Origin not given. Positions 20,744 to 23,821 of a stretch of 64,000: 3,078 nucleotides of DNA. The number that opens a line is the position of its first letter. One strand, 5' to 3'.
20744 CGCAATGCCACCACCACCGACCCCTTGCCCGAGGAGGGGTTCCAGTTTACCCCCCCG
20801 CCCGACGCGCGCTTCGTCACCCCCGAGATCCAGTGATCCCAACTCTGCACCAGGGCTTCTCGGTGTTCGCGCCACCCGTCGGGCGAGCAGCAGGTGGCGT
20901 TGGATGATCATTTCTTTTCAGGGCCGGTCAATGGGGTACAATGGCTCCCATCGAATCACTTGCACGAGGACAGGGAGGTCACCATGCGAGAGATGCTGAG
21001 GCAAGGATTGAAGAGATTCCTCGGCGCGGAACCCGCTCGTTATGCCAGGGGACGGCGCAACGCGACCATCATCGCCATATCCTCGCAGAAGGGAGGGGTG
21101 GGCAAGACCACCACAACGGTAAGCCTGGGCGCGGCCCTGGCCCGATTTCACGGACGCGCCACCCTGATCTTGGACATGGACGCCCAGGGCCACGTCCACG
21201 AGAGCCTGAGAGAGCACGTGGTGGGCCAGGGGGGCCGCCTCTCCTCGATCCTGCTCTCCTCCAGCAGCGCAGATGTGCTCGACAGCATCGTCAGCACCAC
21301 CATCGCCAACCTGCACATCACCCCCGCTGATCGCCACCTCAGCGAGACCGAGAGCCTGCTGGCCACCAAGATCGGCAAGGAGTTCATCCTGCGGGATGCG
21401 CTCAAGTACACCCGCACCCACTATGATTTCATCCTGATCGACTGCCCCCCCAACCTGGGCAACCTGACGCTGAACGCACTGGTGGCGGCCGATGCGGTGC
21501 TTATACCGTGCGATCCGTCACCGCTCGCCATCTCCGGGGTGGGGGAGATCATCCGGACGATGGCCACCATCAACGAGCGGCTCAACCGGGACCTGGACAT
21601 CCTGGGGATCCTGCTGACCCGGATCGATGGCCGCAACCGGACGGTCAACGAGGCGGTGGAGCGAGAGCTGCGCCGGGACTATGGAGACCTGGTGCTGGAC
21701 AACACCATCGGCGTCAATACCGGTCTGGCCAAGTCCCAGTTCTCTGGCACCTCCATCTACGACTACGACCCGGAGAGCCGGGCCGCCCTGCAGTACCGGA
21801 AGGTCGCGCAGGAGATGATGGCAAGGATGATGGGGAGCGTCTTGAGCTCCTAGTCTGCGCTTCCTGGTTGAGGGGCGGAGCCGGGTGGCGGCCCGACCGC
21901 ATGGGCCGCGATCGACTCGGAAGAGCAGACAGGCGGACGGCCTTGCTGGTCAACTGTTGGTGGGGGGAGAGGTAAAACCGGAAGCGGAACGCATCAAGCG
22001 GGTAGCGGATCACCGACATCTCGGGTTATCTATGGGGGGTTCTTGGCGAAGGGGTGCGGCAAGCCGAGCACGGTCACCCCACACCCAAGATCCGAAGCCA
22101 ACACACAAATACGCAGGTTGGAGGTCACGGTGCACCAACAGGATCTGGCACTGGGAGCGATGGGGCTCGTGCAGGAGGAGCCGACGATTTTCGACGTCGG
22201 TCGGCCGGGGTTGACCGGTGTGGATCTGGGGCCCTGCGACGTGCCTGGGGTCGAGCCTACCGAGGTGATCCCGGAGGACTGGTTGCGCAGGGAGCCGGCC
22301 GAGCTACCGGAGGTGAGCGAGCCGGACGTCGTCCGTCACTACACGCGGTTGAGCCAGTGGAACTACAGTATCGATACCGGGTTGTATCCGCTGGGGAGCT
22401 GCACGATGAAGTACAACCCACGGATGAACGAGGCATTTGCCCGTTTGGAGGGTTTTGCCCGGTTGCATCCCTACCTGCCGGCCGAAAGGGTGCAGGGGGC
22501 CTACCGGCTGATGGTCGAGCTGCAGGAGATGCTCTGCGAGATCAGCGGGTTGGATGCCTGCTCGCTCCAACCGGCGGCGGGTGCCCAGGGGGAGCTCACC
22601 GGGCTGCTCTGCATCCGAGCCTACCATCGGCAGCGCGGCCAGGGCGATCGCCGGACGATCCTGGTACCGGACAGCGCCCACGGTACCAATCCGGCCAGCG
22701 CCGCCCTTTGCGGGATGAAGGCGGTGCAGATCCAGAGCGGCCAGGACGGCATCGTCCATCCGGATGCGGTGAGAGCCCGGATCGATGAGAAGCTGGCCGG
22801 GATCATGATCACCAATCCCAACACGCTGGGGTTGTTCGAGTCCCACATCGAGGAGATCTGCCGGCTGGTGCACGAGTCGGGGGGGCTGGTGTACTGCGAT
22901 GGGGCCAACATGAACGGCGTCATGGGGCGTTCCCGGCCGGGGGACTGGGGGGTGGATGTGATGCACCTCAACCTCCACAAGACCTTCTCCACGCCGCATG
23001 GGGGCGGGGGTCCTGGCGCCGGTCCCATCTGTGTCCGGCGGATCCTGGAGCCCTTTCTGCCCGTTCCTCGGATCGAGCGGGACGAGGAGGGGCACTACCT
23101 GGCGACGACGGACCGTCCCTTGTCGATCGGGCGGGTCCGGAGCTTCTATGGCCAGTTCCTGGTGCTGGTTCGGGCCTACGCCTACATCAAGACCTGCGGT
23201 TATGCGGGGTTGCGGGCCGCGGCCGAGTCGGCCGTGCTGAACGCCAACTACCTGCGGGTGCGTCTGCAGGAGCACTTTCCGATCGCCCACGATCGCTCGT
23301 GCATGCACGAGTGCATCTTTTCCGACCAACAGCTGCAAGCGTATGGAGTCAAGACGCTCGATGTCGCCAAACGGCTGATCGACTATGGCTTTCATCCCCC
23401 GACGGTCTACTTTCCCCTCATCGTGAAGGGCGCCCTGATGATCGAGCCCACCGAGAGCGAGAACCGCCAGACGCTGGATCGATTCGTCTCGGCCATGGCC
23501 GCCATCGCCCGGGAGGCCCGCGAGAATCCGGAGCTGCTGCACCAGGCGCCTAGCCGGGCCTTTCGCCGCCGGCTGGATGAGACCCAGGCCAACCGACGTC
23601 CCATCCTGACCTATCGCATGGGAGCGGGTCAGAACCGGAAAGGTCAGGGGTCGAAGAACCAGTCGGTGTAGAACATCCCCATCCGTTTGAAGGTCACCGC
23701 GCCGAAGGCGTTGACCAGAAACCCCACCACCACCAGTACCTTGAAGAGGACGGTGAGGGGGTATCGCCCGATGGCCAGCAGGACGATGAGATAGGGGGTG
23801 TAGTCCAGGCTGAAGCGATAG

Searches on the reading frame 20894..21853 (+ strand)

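Call 9: search_protein_families(library=pfam, proteins=[window:20894-21853:+], max_evalue=0.001)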
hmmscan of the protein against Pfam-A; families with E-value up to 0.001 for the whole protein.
window:20894-21853:+ (319 aa): 6 families
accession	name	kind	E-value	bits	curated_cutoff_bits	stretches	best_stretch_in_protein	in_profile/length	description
PF13614.12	AAA_31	-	1.3e-44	152.7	27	1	58-236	2-177/177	AAA domain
PF01656.29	CbiA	-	8.2e-21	74.7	25.4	1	60-286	1-123/125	CobQ/CobB/MinD/ParA nucleotide binding domain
PF10609.15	ParA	-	1.7e-12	47.8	27.1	1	58-307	4-244/246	NUBPL iron-transfer P-loop NTPase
PF09140.17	MipZ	-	6.1e-07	29.4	20.7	0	164-211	87-134/262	ATPase MipZ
PF06564.18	CBP_BcsQ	-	2.8e-06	27.5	21.3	1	59-203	3-142/234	Cellulose biosynthesis protein BcsQ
PF07015.17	VirC1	-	0.00085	19.2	24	0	59-91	3-35/231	VirC1 protein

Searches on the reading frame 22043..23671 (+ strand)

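Call 9: search_protein_families(library=pfam, proteins=[window:22043-23671:+], max_evalue=0.001)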
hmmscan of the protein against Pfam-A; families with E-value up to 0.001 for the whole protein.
window:22043-23671:+ (542 aa): 3 families
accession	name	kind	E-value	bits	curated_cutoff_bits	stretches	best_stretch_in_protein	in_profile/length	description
PF21478.3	GcvP2_C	-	8.3e-33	113.3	27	1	393-494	1-104/122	Glycine dehydrogenase, C-terminal domain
PF02347.22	GDC-P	-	1.8e-09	37.4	26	1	76-414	31-367/429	Glycine cleavage system P-protein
PF00266.25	Aminotran_5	-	4.2e-06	26.4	21.5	1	194-320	81-207/371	Aminotransferase class-V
